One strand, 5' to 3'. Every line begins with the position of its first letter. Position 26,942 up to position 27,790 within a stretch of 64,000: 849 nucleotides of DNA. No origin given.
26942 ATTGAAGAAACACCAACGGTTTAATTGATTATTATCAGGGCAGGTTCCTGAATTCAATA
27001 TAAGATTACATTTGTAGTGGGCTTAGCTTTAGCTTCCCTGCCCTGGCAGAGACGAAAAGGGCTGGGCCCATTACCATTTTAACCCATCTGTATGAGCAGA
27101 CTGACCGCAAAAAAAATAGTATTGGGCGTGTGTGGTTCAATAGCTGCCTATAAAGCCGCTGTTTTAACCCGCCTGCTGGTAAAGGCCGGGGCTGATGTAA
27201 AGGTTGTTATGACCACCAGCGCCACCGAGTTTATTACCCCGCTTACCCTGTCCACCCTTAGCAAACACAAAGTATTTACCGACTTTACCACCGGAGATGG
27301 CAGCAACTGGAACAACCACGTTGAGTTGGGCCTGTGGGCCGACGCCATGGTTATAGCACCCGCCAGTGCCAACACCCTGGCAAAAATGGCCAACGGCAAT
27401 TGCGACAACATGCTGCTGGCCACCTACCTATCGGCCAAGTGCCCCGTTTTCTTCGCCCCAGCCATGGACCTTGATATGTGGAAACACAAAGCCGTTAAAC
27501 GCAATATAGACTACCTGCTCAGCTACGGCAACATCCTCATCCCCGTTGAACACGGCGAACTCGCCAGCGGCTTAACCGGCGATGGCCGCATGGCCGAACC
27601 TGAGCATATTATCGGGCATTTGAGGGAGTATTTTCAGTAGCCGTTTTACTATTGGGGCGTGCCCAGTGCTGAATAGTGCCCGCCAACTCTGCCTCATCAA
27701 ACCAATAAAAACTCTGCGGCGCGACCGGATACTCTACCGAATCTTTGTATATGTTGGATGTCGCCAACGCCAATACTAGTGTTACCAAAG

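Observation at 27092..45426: coaBC is split in its linker into separate coaC and coaB genes by an apparent ~17.7-kb inversion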

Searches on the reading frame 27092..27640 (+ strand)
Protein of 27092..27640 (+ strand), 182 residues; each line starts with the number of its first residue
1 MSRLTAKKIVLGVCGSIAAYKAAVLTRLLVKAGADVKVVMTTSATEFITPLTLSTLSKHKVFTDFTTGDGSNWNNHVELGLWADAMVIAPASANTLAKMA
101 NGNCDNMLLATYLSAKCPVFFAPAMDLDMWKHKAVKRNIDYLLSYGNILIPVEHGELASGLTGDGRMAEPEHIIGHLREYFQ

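Call 4: search_protein_families(library=pfam, proteins=[window:27092-27640:+])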
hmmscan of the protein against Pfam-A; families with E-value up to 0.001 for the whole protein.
window:27092-27640:+ (182 aa): 1 family
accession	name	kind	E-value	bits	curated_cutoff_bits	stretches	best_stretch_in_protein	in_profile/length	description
PF02441.25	Flavoprotein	-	2.6e-35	121.9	22.7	1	7-179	1-160/162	Flavoprotein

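Call 5: search_protein_families(library=ncbifam, proteins=[window:27092-27640:+])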
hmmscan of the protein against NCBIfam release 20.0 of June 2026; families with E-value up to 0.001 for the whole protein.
window:27092-27640:+ (182 aa): 8 families
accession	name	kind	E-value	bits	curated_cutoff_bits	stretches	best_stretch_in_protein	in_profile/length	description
TIGR00521.1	coaBC_dfp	equivalog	1.7e-57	195.3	219.7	1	5-180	2-177/392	bifunctional phosphopantothenoylcysteine decarboxylase/phosphopantothenate--cysteine ligase CoaBC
TIGR02113.1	coaC_strep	equivalog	4e-47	160.3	261.4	1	7-179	1-175/177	phosphopantothenoylcysteine decarboxylase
NF006161.0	PRK08305.1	equivalog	1.2e-07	31.6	156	1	3-122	2-127/196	dipicolinate synthase subunit B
NF004685.0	PRK06029.1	subfamily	1.4e-07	31.8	188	1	7-108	2-104/187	UbiX family flavin prenyltransferase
NF041206.1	VdcB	exception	6.1e-07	29.2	290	1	8-108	1-102/184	non-oxidative hydroxyarylic acid decarboxylases subunit B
NF033753.1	RiPP_decarbCypD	equivalog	2.5e-06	26.9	215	1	7-126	8-129/182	CypD family RiPP peptide-cysteine decarboxylase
TIGR00421.1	ubiX_pad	subfamily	6e-05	22.8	108.9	1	8-108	1-101/181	UbiX family flavin prenyltransferase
TIGR02852.1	spore_dpaB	equivalog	0.00015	21.2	229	1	7-110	1-107/187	dipicolinate synthase subunit B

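Call 6: find_homologous_proteins(query=window:27092-27640:+)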
Query window:27092-27640:+ (182 aa): 7880 proteins with E <= 0.001 among 8000 candidates; the best 120 are listed.
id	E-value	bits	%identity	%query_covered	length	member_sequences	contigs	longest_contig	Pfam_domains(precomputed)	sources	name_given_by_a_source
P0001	1.0e-113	395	97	100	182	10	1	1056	PF02441.25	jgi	-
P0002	4.8e-108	377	92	100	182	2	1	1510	PF02441.25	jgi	jgi:phosphopantothenoylcysteine decarboxylase/phosphopantothenate--cysteine ligase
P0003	4.0e-105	367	91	100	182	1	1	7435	PF02441.25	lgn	-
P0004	2.9e-104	364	90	100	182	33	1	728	PF02441.25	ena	-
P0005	3.7e-104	364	90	100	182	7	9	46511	PF02441.25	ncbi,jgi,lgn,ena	jgi:phosphopantothenoylcysteine decarboxylase/phosphopantothenate--cysteine ligase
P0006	8.2e-103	360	89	100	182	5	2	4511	PF02441.25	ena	-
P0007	2.2e-98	345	84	100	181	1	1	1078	PF02441.25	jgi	jgi:phosphopantothenoylcysteine decarboxylase / phosphopantothenate---cysteine ligase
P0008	2.3e-96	339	84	100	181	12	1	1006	PF02441.25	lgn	-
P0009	5.7e-95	334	82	99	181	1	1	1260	PF02441.25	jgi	jgi:phosphopantothenoylcysteine decarboxylase/phosphopantothenate--cysteine ligase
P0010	9.1e-95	333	84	99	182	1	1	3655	PF02441.25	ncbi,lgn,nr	ncbi:MAG TPA: flavoprotein [Chitinophagales bacterium]|nr:flavoprotein [Chitinophagales bacterium]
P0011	1.0e-94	333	81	100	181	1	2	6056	PF02441.25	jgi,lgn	jgi:phosphopantothenoylcysteine decarboxylase/phosphopantothenate--cysteine ligase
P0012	1.1e-94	333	81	100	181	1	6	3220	PF02441.25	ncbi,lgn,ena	-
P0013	2.7e-94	332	83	99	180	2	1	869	PF02441.25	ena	-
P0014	7.1e-94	331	80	100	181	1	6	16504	PF02441.25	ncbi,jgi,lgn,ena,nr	ncbi:MAG TPA: flavoprotein [Chitinophagales bacterium]|nr:flavoprotein [Chitinophagales bacterium]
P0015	7.7e-94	330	82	100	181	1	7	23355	PF02441.25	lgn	-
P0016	1.0e-93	330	82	100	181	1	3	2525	PF02441.25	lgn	-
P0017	1.4e-93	330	82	100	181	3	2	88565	PF02441.25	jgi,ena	jgi:phosphopantothenoylcysteine decarboxylase/phosphopantothenate--cysteine ligase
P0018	1.4e-93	330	81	100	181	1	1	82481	PF02441.25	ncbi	-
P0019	2.2e-93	329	80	100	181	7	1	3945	PF02441.25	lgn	-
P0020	2.6e-93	329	80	100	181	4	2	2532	PF02441.25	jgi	jgi:phosphopantothenoylcysteine decarboxylase / phosphopantothenate---cysteine ligase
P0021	5.0e-93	328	82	99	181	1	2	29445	PF02441.25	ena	-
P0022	6.2e-93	327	80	100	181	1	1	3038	PF02441.25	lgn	-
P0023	7.4e-93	327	80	100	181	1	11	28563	PF02441.25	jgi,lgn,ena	-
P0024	7.4e-93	327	79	100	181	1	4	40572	PF02441.25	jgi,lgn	jgi:phosphopantothenoylcysteine decarboxylase/phosphopantothenate--cysteine ligase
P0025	7.4e-93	327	79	100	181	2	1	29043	PF02441.25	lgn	-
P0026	1.3e-92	326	81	99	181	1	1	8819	PF02441.25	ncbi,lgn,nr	ncbi:MAG: phosphopantothenoylcysteine decarboxylase [Bacteroidota bacterium]|nr:phosphopantothenoylc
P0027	1.4e-92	326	79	100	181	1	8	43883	PF02441.25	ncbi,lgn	-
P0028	1.9e-92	326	79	100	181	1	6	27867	PF02441.25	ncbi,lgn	-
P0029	2.0e-92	326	79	100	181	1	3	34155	PF02441.25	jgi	jgi:phosphopantothenoylcysteine decarboxylase/phosphopantothenate--cysteine ligase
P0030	2.6e-92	325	80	98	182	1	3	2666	PF02441.25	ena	-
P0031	2.7e-92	325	81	100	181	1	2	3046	PF02441.25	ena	-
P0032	3.6e-92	325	79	100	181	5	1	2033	PF02441.25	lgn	-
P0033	4.7e-92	325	80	100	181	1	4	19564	PF02441.25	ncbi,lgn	-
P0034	5.2e-92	324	81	100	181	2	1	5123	PF02441.25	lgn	-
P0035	5.4e-92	324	80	99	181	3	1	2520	PF02441.25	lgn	-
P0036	5.7e-92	324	82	99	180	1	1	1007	PF02441.25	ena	-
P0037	6.6e-92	324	81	99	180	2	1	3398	PF02441.25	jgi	jgi:phosphopantothenoylcysteine decarboxylase/phosphopantothenate--cysteine ligase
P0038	8.9e-92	324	80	100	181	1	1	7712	PF02441.25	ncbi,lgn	-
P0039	1.3e-91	323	81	100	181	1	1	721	PF02441.25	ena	-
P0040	1.3e-91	323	80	98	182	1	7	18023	PF02441.25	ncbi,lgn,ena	-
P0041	1.3e-91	323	80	100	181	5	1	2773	PF02441.25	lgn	-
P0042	1.4e-91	323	80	100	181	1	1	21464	PF02441.25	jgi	jgi:phosphopantothenoylcysteine decarboxylase/phosphopantothenate--cysteine ligase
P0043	1.5e-91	323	80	100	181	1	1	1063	PF02441.25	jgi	jgi:phosphopantothenoylcysteine decarboxylase/phosphopantothenate--cysteine ligase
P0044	1.7e-91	323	78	100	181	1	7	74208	PF02441.25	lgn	-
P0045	1.8e-91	323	77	100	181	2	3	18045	PF02441.25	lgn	-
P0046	2.4e-91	322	79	100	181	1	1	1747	PF02441.25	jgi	-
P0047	2.5e-91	322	80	100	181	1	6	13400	PF02441.25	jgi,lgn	jgi:phosphopantothenoylcysteine decarboxylase/phosphopantothenate--cysteine ligase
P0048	2.5e-91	322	78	100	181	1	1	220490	PF02441.25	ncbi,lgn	-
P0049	2.7e-91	322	79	100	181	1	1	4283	PF02441.25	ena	-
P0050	3.0e-91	322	79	100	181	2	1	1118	PF02441.25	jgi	jgi:phosphopantothenoylcysteine synthetase/decarboxylase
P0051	3.3e-91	322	81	99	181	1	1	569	PF02441.25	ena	-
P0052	3.8e-91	322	80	100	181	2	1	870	PF02441.25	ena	-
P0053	4.0e-91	322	79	100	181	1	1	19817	PF02441.25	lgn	-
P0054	4.1e-91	322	80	100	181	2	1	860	PF02441.25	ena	-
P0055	4.4e-91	321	80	100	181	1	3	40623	PF02441.25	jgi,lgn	-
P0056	4.5e-91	321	80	100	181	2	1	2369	PF02441.25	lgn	-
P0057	4.5e-91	321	80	100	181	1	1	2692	PF02441.25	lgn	-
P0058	4.8e-91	321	84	95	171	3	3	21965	PF02441.25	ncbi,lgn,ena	-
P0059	5.1e-91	321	78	100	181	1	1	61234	PF02441.25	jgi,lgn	jgi:phosphopantothenoylcysteine decarboxylase/phosphopantothenate--cysteine ligase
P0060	7.2e-91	321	80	100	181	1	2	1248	PF02441.25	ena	-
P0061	7.6e-91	321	81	100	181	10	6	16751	PF02441.25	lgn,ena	-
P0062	7.9e-91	321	80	99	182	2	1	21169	PF02441.25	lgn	-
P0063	8.7e-91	320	77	100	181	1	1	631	PF02441.25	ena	-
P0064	9.7e-91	320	77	99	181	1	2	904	PF02441.25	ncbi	-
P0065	1.0e-90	320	80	100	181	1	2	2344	PF02441.25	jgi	jgi:phosphopantothenoylcysteine decarboxylase/phosphopantothenate--cysteine ligase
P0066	1.0e-90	320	80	100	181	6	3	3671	PF02441.25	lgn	-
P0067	1.1e-90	320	80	100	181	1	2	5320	PF02441.25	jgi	-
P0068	1.3e-90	320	80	100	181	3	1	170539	PF02441.25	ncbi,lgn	ncbi:MAG: flavoprotein [Chitinophagales bacterium]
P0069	1.6e-90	320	79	100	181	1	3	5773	PF02441.25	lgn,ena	-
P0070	1.7e-90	320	80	100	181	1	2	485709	PF02441.25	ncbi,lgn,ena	-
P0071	1.7e-90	319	77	100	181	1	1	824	PF02441.25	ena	-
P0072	2.0e-90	319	80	100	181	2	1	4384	PF02441.25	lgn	-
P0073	3.3e-90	319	79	100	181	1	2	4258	PF02441.25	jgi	jgi:phosphopantothenoylcysteine decarboxylase/phosphopantothenate--cysteine ligase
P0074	3.5e-90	318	78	100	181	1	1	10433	PF02441.25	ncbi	-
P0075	4.8e-90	318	80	100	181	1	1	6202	PF02441.25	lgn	-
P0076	6.1e-90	318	80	99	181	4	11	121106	PF02441.25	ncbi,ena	-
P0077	7.3e-90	317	79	100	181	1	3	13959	PF02441.25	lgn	-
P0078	7.8e-90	317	79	99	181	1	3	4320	PF02441.25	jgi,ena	jgi:phosphopantothenoylcysteine decarboxylase/phosphopantothenate--cysteine ligase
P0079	1.2e-89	317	79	100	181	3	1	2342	PF02441.25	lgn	-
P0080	1.6e-89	316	80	99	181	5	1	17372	PF02441.25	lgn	-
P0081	2.5e-89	316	79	100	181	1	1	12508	PF02441.25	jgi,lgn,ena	-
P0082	4.4e-89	315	81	97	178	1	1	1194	PF02441.25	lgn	-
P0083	5.3e-89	315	77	100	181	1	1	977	PF02441.25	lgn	-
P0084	1.9e-88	313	78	99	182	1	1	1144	PF02441.25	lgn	-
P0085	2.1e-88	313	80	99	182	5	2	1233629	PF02441.25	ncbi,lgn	ncbi:MAG: flavoprotein [Chitinophagales bacterium]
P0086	2.5e-88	312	78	99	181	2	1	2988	PF02441.25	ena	-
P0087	2.6e-88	312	77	100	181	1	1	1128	PF02441.25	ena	-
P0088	2.9e-88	312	78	100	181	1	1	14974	PF02441.25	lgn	-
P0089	5.6e-88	311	77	99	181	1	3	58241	PF02441.25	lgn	-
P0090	6.0e-88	311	77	100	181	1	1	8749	PF02441.25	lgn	-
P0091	1.1e-87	310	76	100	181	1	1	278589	PF02441.25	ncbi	-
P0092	1.1e-87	310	79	100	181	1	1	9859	PF02441.25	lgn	-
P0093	2.3e-87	309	77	100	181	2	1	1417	PF02441.25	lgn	-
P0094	2.7e-87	309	79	100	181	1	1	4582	PF02441.25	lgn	-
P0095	3.5e-87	309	77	99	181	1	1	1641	PF02441.25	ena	-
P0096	6.5e-87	308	77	100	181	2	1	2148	PF02441.25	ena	-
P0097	7.9e-87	308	76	100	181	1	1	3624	PF02441.25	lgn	-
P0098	8.1e-87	308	77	100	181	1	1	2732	PF02441.25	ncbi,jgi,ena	jgi:phosphopantothenoylcysteine decarboxylase/phosphopantothenate--cysteine ligase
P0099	1.6e-86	307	77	100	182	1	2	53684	PF02441.25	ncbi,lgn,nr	ncbi:MAG: phosphopantothenoylcysteine decarboxylase [Chitinophagales bacterium]|nr:phosphopantotheno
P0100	1.3e-85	304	78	96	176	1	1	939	PF02441.25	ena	-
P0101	1.5e-85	303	76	98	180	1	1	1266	PF02441.25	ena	-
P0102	2.2e-85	303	76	100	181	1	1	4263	PF02441.25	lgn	-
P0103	5.1e-85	302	74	99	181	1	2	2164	PF02441.25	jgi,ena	jgi:phosphopantothenoylcysteine synthetase/decarboxylase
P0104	1.0e-84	301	76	99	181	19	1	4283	PF02441.25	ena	-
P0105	7.7e-84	298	74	98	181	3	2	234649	PF02441.25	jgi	jgi:phosphopantothenoylcysteine decarboxylase/phosphopantothenate--cysteine ligase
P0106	1.7e-83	297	76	97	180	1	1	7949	PF02441.25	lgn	-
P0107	1.7e-83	297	77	98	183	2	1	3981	PF02441.25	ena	-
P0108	2.8e-83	296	76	98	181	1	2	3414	PF02441.25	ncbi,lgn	ncbi:MAG TPA: flavoprotein [Chitinophagales bacterium]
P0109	3.1e-83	296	82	90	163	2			PF02441.25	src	-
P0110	4.7e-83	295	75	98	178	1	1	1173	PF02441.25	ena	-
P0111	9.6e-83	294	73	99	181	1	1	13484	PF02441.25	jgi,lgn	-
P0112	3.9e-82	292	74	100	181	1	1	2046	PF02441.25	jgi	jgi:phosphopantothenoylcysteine decarboxylase / phosphopantothenate---cysteine ligase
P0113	5.7e-82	292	74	98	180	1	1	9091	PF02441.25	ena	-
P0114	7.6e-82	291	76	96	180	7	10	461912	PF02441.25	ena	-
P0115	9.1e-82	291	75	98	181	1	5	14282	PF02441.25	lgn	-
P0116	1.5e-81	290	75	96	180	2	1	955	PF02441.25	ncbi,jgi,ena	jgi:phosphopantothenoylcysteine decarboxylase/phosphopantothenate--cysteine ligase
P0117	2.7e-81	290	76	98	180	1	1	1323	PF02441.25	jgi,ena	-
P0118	3.1e-81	289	74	98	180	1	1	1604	PF02441.25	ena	-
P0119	3.4e-81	289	74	98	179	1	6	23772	PF02441.25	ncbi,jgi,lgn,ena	jgi:phosphopantothenoylcysteine decarboxylase/phosphopantothenate--cysteine ligase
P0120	6.1e-81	288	74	98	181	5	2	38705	PF02441.25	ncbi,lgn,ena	-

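Call 8: find_related_loci(query=window:27092-27640:+, collection=genome_contigs, flank=10000)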
Query window:27092-27640:+ (182 aa) in genome_contigs; peptide patterns used: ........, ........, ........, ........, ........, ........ (x = any residue, [..] = any of these).
600 stretches matched a pattern (row limit reached: there are more); 549 encode a relative of the query (tblastn E <= 1e-3); the best 80 are kept; 80 distinct loci.
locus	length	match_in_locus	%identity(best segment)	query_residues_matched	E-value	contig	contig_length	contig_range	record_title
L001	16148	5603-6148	90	1-182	4e-112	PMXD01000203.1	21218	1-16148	MAG: Bacteroidetes bacterium isolate bog_950 73.20110700_S3M.57_contig_1054, whole genome shotgun sequence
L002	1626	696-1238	81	1-182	2e-107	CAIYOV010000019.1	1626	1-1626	MAG: uncultured Bacteroidetes bacterium isolate LJ_bin-3609 genome assembly, contig: bin-3609:019/556, whole genome shot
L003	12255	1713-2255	81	1-182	2e-99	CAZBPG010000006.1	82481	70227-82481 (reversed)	MAG TPA_asm: uncultured Chitinophaga sp. isolate binchicken_co16_317 genome assembly, contig: NODE_499_length_82481_cov_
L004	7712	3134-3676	80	1-182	2e-98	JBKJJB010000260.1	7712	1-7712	MAG: Chitinophagales bacterium isolate ant_bin.189 S1Ck117_695593_flag_0_multi_15.0000_len_7712, whole genome shotgun se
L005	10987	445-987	80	1-182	3e-98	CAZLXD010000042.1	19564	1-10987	MAG TPA_asm: uncultured Chitinophaga sp. isolate binchicken_co16_334 genome assembly, contig: NODE_4660_length_19564_cov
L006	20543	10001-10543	78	1-182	5e-97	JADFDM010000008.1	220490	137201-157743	MAG: Sphingobacteriales bacterium isolate QR_Bin.20 NODE_8_length_220490_cov_24.8129, whole genome shotgun sequence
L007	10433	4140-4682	78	1-182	4e-96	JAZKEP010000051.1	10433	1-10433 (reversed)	MAG: Bacteroidota bacterium isolate DC_HB_02_SPN181219-bin040_1 DCHB02SPN_B040_1_000000000051, whole genome shotgun sequ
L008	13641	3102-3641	80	1-181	3e-96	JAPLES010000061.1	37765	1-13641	MAG: Bacteroidetes bacterium isolate LacPavin_0818_WC40_MAG_40_11 LacPavin_0818_WC40_scaffold_1016178, whole genome shot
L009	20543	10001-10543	78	1-182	1e-95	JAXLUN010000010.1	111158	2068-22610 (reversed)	MAG: Chitinophagales bacterium isolate STL-BAC31 C1.111.fa-10, whole genome shotgun sequence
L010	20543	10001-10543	77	1-182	3e-94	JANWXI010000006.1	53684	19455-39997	MAG: Chitinophagales bacterium isolate SKYG42 NODE_6_length_53684_cov_4.914955, whole genome shotgun sequence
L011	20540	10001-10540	80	2-182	4e-94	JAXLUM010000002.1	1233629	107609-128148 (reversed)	MAG: Chitinophagales bacterium isolate STL-BAC30 C1.107.fa-2, whole genome shotgun sequence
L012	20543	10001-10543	76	1-182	4e-93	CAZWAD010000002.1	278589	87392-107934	MAG TPA_asm: uncultured Chitinophaga sp. isolate SRP287453_co1_292 genome assembly, contig: NODE_17_length_278589_cov_9.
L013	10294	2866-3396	73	4-182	8e-89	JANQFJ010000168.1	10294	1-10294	MAG: Saprospiraceae bacterium isolate PL23a_bin.82 k99_3298384, whole genome shotgun sequence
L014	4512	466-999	74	4-182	2e-88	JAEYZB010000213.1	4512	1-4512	MAG: Bacteroidetes bacterium isolate OH_CBlB_74 k127_2196183, whole genome shotgun sequence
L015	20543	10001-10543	74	1-182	6e-88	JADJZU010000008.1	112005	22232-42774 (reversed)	MAG: Bacteroidetes bacterium isolate Lyne_18-Q3-R50-59_MAXAC.253 tig00018876-10-1123450, whole genome shotgun sequence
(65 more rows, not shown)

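Call 12: find_encoding_contigs(protein=window:27092-27640:+, flank=10000, max_places=6)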
Protein window:27092-27640:+ (182 aa): 14 contigs read that carry it; 6 places shown.
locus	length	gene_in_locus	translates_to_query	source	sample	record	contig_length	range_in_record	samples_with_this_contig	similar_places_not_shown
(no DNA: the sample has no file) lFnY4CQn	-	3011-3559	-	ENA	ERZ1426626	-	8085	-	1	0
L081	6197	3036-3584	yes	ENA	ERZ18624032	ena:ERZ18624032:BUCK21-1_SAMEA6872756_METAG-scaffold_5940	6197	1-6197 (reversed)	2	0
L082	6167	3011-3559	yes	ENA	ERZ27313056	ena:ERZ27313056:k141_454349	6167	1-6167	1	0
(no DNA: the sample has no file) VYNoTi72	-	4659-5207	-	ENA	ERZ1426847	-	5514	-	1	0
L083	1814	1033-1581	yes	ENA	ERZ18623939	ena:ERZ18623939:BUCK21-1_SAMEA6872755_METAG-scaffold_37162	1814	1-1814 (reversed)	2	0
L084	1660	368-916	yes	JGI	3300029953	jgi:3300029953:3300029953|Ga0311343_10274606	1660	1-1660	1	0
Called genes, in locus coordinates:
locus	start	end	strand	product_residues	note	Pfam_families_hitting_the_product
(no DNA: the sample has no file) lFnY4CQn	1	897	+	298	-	?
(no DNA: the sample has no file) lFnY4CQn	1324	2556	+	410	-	PF13525:YfiO, PF13174:TPR_6 (faint)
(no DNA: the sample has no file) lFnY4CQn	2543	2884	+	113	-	PF01192:RNA_pol_Rpb6 (weak)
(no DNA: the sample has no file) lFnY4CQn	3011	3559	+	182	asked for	PF02441:Flavoprotein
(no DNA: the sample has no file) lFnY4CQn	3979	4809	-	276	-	PF04116:FA_hydroxylase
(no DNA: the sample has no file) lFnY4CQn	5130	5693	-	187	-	PF00857:Isochorismatase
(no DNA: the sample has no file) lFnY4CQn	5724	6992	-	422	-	PF05977:MFS_3, PF07690:MFS_1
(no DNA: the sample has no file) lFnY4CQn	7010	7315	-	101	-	-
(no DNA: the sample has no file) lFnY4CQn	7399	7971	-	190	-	PF00027:cNMP_binding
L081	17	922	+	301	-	PF00701:DHDPS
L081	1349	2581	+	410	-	PF13525:YfiO, PF13174:TPR_6 (faint)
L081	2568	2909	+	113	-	PF01192:RNA_pol_Rpb6 (weak)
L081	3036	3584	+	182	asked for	PF02441:Flavoprotein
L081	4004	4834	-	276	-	PF04116:FA_hydroxylase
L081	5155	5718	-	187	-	PF00857:Isochorismatase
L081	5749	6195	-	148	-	?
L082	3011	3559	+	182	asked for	PF02441:Flavoprotein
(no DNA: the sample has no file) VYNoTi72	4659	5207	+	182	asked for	PF02441:Flavoprotein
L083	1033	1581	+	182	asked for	PF02441:Flavoprotein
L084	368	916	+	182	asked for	PF02441:Flavoprotein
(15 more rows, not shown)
